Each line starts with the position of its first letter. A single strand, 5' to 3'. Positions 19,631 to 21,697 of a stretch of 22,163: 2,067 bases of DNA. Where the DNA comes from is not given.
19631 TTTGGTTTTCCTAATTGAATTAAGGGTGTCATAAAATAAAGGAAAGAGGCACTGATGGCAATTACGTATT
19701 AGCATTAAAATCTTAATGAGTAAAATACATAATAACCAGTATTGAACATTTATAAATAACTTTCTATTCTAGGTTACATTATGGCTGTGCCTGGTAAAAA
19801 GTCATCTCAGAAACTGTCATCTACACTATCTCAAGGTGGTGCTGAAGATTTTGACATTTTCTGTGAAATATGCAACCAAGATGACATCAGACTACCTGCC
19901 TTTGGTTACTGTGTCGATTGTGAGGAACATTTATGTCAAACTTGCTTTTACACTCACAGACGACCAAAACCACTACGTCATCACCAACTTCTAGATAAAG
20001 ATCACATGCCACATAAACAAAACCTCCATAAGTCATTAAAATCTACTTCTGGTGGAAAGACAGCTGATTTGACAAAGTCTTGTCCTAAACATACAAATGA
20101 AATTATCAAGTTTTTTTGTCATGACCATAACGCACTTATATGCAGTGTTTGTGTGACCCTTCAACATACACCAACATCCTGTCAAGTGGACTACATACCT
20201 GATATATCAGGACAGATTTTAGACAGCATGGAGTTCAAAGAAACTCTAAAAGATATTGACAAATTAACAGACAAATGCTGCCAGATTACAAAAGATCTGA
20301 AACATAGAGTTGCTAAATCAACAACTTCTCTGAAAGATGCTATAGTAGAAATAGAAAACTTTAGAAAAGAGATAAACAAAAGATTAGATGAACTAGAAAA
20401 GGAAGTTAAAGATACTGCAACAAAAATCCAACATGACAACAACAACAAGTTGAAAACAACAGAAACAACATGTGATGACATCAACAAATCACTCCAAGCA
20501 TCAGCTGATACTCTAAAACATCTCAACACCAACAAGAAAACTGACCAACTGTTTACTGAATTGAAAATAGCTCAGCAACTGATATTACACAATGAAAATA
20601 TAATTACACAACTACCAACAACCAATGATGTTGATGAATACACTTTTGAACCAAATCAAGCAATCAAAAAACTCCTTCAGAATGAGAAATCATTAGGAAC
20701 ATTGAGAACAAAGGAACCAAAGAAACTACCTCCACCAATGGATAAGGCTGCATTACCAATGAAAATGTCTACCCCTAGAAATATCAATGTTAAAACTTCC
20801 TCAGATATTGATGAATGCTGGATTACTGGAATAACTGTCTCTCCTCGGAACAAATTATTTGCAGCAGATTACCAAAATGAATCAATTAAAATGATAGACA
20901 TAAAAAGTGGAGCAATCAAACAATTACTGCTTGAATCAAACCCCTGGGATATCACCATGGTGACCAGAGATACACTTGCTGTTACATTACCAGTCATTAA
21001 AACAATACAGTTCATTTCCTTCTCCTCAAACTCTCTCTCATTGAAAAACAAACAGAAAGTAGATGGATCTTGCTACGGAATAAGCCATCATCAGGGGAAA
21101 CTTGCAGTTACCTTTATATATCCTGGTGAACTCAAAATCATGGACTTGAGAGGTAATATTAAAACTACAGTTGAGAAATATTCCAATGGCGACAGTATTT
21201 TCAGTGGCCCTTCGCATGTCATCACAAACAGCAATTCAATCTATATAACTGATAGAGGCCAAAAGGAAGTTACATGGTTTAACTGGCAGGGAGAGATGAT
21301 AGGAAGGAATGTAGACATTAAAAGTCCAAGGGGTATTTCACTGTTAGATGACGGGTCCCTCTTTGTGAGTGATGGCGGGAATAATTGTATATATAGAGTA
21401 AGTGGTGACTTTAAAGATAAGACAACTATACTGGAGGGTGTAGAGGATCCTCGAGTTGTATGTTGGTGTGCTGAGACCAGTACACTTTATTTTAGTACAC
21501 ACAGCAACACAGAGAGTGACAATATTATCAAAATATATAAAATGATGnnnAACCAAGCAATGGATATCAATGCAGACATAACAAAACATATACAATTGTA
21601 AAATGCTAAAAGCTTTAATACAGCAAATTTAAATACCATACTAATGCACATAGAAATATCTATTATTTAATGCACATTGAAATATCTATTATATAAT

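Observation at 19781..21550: Intronless RING-less B-box/coiled-coil/NHL gene immediately beside a young retrotransposon and satellite relics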

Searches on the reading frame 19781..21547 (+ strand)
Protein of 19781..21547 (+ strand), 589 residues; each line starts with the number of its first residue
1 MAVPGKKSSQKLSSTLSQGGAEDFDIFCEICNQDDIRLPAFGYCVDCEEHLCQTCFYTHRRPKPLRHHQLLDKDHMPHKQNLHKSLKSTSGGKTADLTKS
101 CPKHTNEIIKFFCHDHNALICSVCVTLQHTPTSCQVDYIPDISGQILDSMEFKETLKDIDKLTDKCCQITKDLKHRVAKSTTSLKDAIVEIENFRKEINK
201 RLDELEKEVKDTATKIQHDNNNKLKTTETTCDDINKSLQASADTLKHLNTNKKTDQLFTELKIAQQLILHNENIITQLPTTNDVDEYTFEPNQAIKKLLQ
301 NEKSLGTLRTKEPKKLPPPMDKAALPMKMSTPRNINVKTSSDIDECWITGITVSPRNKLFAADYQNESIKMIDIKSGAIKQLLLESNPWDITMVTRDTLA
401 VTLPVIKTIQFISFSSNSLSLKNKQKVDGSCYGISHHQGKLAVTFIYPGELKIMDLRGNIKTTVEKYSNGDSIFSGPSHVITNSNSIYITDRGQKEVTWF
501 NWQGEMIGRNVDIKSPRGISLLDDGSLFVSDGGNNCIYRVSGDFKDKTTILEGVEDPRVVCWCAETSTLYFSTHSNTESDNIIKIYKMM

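Call 3: search_protein_families(library=pfam, proteins=[window:19781-21547:+], max_evalue=1)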
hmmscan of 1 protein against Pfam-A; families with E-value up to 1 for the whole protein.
window:19781-21547:+ (589 aa): 16 families
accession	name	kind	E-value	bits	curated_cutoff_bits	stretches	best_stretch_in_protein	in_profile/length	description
PF00643.29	zf-B_box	-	2.2e-08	34.6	24.1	2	100-129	5-34/42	B-box zinc finger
PF01436.27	NHL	-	2.5e-08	34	20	1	515-537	3-25/28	NHL repeat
PF22586.1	ANCHR-like_BBOX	-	8.3e-07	29.5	27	1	27-69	1-38/39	ANCHR-like B-box zinc-binding domain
PF01442.23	Apolipoprotein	-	0.00061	20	90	1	153-243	84-175/190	Apolipoprotein A1/A4/E domain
PF04513.17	Baculo_PEP_C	-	0.0029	18.1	38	1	150-248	16-111/140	Baculovirus polyhedron envelope protein, PEP, C terminus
PF03938.19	OmpH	-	0.025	15.2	32.4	1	176-260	9-88/141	Outer membrane protein (OmpH-like)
PF04108.17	ATG17_like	-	0.028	14.3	43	1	151-274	177-301/355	Autophagy protein ATG17-like domain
PF02601.20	Exonuc_VII_L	-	0.046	13.6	35.9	1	158-267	141-250/315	Exonuclease VII, large subunit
PF07743.18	HSCB_C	-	0.068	14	22.1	0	150-188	10-48/74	HSCB C-terminal oligomerisation domain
PF07464.16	ApoLp-III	-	0.14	12.7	36.3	1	159-247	35-123/146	Apolipophorin-III precursor (apoLp-III)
PF25764.1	KIF21A_4th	-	0.14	12.2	33.1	1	169-253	51-135/183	KIF21A-like domain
PF20667.3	Sec10_N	-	0.24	12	27.4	0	151-218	7-74/118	Exocyst complex component Sec10, N-terminal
PF10444.14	Nbl1_Borealin_N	-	0.25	11.4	24.4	1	191-216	6-31/57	Nbl1 / Borealin N terminal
PF05008.21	V-SNARE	-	0.26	12.2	25.9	1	151-240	4-90/92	Vesicle transport v-SNARE protein N-terminus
PF07889.17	DUF1664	-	0.47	10.9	34.6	1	164-250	30-115/124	Protein of unknown function (DUF1664)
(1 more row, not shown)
